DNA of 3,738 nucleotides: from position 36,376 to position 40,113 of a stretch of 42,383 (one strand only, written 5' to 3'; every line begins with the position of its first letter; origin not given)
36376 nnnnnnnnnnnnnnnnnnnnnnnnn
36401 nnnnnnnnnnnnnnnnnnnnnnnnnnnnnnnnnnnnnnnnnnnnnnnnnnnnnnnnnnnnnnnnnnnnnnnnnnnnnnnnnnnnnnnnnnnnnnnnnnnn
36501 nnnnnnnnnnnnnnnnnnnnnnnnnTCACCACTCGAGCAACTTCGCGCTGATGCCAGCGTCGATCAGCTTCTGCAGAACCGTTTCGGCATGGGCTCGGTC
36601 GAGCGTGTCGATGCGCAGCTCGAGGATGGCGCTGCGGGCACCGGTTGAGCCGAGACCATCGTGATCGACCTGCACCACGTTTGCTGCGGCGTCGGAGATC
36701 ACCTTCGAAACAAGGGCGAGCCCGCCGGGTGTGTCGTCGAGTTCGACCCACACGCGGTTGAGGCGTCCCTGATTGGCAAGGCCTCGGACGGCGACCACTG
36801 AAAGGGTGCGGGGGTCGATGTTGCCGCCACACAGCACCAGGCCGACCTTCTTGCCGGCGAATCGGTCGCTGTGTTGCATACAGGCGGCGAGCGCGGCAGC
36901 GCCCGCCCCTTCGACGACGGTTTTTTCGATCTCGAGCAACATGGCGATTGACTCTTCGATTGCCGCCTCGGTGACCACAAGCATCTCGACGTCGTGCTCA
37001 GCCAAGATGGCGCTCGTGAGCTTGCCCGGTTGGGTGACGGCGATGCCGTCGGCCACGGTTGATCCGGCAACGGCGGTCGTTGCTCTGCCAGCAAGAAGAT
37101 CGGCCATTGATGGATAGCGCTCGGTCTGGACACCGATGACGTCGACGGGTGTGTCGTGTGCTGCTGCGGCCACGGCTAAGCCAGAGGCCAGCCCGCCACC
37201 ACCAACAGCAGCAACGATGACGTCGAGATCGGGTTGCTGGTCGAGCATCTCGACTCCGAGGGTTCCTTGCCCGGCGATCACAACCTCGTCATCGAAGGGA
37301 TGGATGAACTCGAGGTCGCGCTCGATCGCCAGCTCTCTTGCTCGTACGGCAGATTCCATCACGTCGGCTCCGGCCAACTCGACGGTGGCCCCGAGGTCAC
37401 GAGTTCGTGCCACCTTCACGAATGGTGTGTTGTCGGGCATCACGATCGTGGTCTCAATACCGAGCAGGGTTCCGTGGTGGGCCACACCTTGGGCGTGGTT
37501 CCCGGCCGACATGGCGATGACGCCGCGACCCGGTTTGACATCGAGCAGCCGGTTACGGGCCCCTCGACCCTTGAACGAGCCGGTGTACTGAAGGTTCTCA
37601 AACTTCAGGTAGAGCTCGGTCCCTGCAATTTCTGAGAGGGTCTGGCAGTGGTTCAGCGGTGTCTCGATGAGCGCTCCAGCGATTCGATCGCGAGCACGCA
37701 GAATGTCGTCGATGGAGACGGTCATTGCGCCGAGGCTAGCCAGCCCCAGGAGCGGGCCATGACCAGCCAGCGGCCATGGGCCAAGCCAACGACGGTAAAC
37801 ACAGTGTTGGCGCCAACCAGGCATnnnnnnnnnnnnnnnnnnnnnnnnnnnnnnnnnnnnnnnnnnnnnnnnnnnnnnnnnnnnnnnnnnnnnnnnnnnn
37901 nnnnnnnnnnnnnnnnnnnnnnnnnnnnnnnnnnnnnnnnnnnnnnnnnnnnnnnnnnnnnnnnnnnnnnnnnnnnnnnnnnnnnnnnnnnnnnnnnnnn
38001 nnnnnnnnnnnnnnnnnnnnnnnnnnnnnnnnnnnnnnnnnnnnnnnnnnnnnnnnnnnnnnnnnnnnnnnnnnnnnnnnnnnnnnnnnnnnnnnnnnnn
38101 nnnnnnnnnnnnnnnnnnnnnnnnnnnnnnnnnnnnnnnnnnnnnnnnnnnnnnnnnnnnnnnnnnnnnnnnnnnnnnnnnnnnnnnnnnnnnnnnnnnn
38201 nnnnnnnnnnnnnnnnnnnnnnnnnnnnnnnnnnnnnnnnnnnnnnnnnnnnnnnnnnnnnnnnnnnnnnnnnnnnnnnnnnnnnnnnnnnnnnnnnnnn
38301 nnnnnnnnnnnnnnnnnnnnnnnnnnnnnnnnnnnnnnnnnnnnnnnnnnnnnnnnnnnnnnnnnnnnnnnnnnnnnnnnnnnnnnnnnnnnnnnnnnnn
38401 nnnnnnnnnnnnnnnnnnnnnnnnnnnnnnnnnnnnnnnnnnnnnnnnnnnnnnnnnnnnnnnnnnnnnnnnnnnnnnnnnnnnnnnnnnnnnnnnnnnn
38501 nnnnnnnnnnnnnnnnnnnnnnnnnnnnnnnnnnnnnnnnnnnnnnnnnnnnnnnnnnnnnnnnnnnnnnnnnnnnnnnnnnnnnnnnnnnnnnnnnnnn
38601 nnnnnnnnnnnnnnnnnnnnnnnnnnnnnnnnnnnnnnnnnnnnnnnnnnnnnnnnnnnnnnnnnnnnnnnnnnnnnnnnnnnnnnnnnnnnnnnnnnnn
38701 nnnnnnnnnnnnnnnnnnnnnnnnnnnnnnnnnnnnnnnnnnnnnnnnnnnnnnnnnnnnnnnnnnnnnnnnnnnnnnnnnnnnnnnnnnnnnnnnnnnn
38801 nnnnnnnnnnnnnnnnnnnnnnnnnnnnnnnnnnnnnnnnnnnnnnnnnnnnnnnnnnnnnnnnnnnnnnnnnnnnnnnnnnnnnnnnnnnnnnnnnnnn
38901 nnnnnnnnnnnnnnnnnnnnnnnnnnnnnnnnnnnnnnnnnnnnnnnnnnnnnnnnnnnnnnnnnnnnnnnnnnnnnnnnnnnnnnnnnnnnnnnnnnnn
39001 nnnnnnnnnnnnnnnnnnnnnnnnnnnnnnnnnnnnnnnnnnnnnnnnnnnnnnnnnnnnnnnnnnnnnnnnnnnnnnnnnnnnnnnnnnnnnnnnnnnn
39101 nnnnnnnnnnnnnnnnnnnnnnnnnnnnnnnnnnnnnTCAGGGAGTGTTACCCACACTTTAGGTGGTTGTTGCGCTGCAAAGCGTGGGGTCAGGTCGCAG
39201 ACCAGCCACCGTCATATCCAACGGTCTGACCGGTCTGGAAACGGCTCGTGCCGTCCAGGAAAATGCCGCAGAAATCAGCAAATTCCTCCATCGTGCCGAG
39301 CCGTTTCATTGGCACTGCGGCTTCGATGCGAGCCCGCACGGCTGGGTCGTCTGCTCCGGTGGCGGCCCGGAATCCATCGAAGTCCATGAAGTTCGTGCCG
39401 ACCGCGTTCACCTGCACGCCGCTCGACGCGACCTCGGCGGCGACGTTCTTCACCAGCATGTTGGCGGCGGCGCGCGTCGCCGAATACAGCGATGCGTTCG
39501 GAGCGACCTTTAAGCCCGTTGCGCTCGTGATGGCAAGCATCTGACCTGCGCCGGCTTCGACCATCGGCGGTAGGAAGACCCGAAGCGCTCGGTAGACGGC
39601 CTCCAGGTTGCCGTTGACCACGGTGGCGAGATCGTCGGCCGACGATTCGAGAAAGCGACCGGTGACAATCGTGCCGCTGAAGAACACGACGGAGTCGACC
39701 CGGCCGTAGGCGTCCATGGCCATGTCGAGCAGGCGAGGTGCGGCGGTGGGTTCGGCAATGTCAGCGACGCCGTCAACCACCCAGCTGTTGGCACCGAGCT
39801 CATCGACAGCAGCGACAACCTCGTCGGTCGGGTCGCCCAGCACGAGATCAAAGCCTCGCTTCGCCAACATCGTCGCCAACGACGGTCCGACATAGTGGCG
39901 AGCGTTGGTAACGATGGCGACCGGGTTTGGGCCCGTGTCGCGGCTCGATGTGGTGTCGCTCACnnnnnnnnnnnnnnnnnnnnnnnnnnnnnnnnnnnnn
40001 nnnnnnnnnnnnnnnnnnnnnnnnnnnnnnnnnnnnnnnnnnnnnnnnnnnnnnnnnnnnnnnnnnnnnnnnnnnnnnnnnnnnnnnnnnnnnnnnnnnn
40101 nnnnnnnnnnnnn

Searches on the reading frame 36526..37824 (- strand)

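Call 5: search_protein_families(library=pfam, proteins=[window:36526-37824:-], max_evalue=0.01)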
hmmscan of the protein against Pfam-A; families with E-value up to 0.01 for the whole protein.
window:36526-37824:- (432 aa): 2 families
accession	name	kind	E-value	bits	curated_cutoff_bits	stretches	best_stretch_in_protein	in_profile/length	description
PF00291.31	PALP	-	7e-70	236.1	35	1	51-333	4-295/295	Pyridoxal-phosphate dependent enzyme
PF01842.31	ACT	-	0.0029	17.8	27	1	360-421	5-65/66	ACT domain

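Call 6: search_protein_families(library=ncbifam, proteins=[window:36526-37824:-], max_evalue=0.01)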
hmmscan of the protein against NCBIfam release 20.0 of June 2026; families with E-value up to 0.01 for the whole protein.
window:36526-37824:- (432 aa): 42 families (the best 25 are shown)
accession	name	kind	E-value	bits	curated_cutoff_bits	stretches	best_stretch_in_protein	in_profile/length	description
NF005600.0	PRK07334.1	equivalog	2.7e-151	503.8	496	1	33-429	7-406/408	threonine ammonia-lyase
TIGR01127.1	ilvA_1Cterm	equivalog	1.7e-109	366.3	378.75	1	55-425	1-376/380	threonine ammonia-lyase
NF006389.0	PRK08638.1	equivalog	7.5e-82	274.9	453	1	34-344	7-323/333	bifunctional threonine ammonia-lyase/L-serine ammonia-lyase TdcB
NF005292.0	PRK06815.1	equivalog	2.6e-76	256.7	371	1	38-337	5-309/320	threonine/serine dehydratase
NF005454.0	PRK07048.1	equivalog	1.9e-68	231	452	1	35-340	6-315/324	threo-3-hydroxy-L-aspartate ammonia-lyase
NF005680.0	PRK07476.1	equivalog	1.9e-67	227.6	413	1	34-340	3-315/326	hydroxyectoine utilization dehydratase EutB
NF006390.0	PRK08639.1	equivalog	2.4e-67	227.7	421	1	34-370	5-349/418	threonine ammonia-lyase IlvA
NF006674.0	PRK09224.1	subfamily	7.1e-66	222.9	577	1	41-378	14-356/508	threonine ammonia-lyase IlvA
NF006094.0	PRK08246.1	subfamily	4.5e-65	220.1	331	1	37-341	6-309/310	serine/threonine dehydratase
TIGR01124.1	ilvA_2Cterm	equivalog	3.6e-63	213.9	411.3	1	41-379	6-349/499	threonine ammonia-lyase, biosynthetic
TIGR02079.1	THD1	equivalog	6.1e-63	213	440.55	1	39-370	1-341/410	threonine ammonia-lyase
NF045641.2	BHydaspDhtseBhcB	equivalog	1.2e-61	208.5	550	1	38-338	4-307/312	beta-hydroxyaspartate dehydratase BhcB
NF006455.0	PRK08813.1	equivalog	1.7e-59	202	489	1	31-342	16-316/374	threonine dehydratase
TIGR02991.1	ectoine_eutB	equivalog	1.9e-57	194.6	413.35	1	36-339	1-309/317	hydroxyectoine utilization dehydratase EutB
NF009130.0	PRK12483.1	subfamily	2.2e-55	188.3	801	1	48-375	31-365/521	threonine ammonia-lyase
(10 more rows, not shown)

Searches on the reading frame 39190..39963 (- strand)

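Call 39: search_protein_families(library=pfam, proteins=[window:39190-39963:-], max_evalue=0.001)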
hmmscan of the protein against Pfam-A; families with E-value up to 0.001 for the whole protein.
window:39190-39963:- (257 aa): 3 families
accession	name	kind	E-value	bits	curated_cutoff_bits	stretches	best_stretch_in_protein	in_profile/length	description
PF13561.12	adh_short_C2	-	1.3e-34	120.2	27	1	26-255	9-236/236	Enoyl-(Acyl carrier protein) reductase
PF00106.31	adh_short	-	1.7e-27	96.7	26.6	1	15-194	2-183/195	short chain dehydrogenase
PF08659.16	KR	-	0.00066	20.1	22.6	1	25-186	12-171/180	KR domain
